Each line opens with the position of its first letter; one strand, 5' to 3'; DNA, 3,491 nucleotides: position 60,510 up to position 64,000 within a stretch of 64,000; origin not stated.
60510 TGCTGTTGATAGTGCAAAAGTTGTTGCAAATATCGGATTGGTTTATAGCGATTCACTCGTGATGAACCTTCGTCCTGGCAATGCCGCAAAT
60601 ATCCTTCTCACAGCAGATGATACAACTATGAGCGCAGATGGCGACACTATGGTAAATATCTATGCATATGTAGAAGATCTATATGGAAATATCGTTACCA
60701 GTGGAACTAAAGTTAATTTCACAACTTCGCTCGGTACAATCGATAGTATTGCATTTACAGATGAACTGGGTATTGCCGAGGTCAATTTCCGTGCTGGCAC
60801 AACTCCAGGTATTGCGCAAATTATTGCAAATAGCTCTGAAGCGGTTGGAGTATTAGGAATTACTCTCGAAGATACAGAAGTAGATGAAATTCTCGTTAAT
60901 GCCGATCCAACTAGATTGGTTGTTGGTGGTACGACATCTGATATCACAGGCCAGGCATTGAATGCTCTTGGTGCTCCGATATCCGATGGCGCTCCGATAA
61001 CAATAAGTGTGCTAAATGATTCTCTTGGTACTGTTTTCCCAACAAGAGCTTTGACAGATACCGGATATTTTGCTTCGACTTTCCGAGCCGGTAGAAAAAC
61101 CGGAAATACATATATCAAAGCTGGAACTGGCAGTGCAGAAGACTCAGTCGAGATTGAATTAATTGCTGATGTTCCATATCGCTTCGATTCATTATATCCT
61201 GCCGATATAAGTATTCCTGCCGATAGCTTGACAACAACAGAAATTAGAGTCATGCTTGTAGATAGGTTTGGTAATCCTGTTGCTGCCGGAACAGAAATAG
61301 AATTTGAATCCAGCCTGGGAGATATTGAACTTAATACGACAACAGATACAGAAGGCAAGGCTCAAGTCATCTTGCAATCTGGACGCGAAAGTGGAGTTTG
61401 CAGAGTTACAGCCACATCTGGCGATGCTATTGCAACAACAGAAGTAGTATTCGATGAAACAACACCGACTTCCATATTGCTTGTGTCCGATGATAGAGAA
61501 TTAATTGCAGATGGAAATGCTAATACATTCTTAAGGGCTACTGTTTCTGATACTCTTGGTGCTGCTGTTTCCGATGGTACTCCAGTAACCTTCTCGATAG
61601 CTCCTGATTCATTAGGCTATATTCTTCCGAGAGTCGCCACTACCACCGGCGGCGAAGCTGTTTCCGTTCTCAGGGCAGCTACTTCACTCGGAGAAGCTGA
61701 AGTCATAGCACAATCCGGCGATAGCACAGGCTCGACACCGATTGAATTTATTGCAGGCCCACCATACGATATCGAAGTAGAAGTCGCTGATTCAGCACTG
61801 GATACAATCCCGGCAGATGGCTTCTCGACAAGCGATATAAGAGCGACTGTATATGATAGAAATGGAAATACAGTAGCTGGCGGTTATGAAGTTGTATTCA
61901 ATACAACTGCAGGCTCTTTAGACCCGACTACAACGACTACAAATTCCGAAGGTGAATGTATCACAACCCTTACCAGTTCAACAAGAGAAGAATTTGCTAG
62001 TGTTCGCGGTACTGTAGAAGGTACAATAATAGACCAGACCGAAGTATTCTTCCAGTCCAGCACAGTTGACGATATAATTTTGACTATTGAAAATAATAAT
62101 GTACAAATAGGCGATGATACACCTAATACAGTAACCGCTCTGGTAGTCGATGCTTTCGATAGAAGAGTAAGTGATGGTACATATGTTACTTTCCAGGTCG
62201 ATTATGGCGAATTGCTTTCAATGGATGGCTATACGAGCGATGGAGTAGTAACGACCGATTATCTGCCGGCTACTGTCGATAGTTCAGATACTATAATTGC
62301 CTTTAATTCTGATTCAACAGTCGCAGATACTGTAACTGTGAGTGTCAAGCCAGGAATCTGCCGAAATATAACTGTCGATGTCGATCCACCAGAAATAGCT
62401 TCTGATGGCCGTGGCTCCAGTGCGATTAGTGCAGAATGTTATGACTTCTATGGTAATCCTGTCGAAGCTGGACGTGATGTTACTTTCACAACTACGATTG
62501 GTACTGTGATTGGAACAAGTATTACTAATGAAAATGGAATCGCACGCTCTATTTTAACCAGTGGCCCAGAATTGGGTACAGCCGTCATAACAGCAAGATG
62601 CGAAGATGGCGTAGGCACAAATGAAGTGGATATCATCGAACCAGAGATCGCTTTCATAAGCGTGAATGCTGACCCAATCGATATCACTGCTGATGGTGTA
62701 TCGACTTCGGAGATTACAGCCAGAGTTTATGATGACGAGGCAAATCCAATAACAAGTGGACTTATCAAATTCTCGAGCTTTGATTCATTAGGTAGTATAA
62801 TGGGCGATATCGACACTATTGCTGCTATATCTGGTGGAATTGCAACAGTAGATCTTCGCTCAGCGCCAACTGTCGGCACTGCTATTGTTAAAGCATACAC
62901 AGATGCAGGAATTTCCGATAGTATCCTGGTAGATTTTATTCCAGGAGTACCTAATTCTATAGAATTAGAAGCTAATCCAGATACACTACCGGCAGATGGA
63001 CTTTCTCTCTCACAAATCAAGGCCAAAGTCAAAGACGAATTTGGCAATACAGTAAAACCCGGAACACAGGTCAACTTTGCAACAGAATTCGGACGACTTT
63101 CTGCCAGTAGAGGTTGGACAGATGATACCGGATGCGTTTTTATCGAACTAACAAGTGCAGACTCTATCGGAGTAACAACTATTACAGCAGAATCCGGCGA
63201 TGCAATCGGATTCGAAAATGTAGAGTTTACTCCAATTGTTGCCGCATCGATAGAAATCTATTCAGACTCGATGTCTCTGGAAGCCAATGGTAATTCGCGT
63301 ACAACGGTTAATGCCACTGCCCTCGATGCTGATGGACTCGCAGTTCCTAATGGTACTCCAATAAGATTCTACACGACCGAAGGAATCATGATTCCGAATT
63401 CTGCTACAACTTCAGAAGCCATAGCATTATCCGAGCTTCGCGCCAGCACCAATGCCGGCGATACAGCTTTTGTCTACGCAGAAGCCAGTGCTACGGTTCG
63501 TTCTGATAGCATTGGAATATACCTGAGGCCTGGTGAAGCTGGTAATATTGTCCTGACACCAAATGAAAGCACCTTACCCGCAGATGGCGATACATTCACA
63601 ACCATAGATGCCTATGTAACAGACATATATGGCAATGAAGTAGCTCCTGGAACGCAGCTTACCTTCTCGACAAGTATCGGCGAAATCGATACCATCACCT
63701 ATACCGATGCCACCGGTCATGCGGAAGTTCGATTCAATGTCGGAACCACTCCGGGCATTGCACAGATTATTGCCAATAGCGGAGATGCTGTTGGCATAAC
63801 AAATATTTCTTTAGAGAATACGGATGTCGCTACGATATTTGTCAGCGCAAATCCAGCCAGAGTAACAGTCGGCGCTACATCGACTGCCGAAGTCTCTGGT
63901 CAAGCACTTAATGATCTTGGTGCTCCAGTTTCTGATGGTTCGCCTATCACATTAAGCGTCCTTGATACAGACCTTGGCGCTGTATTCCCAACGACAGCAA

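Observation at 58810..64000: Roughly 3-kb super-repeat (about 10 Ig domains) duplicated in tandem within the giant gene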

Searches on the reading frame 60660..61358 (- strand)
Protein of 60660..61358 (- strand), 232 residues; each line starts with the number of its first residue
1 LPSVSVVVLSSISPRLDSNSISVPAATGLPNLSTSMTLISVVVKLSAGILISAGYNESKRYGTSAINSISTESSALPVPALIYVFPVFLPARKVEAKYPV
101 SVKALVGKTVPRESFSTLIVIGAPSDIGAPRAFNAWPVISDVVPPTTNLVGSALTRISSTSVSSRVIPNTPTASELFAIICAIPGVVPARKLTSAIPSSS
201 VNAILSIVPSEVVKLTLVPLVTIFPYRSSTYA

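Call 64: search_protein_families(library=pfam, proteins=[window:60660-61358:-], max_evalue=0.001)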
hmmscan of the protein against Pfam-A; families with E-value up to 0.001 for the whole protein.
window:60660-61358:- (232 aa): 0 families
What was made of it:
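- Tried and rejected: The minus-strand ORF 60660-61358 has no Pfam hit and lies antisense inside the giant gene (call 64).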

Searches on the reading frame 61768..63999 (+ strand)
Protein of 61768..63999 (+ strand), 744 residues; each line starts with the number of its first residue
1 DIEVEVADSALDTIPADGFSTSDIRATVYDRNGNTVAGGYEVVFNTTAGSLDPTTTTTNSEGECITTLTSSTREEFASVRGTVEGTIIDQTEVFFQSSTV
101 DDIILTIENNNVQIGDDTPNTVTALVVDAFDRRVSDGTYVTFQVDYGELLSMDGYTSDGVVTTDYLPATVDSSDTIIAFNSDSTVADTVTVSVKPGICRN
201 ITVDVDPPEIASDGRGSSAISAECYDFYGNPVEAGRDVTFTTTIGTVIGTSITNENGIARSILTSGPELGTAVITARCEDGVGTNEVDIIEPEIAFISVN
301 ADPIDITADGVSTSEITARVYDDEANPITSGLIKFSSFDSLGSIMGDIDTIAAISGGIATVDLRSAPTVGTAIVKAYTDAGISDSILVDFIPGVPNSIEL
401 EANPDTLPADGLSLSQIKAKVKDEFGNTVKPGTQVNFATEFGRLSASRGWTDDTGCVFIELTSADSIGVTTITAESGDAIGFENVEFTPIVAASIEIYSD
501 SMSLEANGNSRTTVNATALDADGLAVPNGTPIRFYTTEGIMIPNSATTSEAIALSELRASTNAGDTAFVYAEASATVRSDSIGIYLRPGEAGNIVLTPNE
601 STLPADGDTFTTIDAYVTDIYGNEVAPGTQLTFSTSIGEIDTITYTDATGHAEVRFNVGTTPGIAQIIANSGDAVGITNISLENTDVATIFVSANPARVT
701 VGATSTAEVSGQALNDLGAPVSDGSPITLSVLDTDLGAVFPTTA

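Call 10: search_protein_families(library=pfam, proteins=[window:61768-63999:+], max_evalue=0.01)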
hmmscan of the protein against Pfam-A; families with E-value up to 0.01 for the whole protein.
window:61768-63999:+ (744 aa): 3 families
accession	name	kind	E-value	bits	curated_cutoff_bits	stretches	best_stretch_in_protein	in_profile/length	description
PF09134.16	Invasin_D3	-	7.3e-55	184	33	6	12-92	12-91/98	Invasin, domain 3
PF02369.22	Big_1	-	2.5e-51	172.2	34.9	6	12-93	9-90/93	Bacterial Ig-like domain (group 1)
PF18565.7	Glyco_hydro2_C5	-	3.5e-16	59.4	32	0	398-431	1-34/103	Glycoside hydrolase family 2 C-terminal domain 5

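Call 18: find_related_loci(query=A1, collection=genome_contigs, flank=10000)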
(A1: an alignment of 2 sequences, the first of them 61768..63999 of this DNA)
Query A1 (744 aa) in genome_contigs; peptide patterns used: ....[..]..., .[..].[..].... (x = any residue, [..] = any of these).
102 stretches matched a pattern, but none encodes a relative of the query by tblastn (E <= 1e-3).

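Call 19: find_related_loci(query=A1, collection=metagenome_contigs, flank=10000)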
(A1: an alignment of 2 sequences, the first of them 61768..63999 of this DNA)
Query A1 (744 aa) in metagenome_contigs; peptide patterns used: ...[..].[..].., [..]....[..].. (x = any residue, [..] = any of these).
227 stretches matched a pattern, but none encodes a relative of the query by tblastn (E <= 1e-3).

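Call 20: find_related_loci(query=A1, collection=viral_contigs, flank=10000)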
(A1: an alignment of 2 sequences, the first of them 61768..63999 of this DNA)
Query A1 (744 aa) in viral_contigs; peptide patterns used: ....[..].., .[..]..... (x = any residue, [..] = any of these).
56 stretches matched a pattern, but none encodes a relative of the query by tblastn (E <= 1e-3).
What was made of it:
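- Tried and rejected: Pattern scans of genome, metagenome and viral collections with the copy1/copy2 alignment found no relative (calls 18-20).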

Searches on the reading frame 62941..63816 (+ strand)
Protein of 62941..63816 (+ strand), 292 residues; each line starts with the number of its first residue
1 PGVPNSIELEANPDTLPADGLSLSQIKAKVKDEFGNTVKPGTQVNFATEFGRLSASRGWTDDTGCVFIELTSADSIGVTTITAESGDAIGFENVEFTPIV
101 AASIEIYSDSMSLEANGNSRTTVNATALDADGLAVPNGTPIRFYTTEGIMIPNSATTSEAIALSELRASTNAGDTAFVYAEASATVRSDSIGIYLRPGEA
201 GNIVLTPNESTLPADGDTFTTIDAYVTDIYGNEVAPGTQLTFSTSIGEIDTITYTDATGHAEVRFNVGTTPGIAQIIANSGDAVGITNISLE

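Call 77: find_related_loci(query=A5, collection=metagenome_contigs, flank=10000)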
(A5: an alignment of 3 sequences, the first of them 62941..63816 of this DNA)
Query A5 (292 aa) in metagenome_contigs; peptide patterns used: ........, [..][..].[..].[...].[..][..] (x = any residue, [..] = any of these).
385 stretches matched a pattern; 6 encode a relative of the query (tblastn E <= 1e-3); 6 distinct loci.
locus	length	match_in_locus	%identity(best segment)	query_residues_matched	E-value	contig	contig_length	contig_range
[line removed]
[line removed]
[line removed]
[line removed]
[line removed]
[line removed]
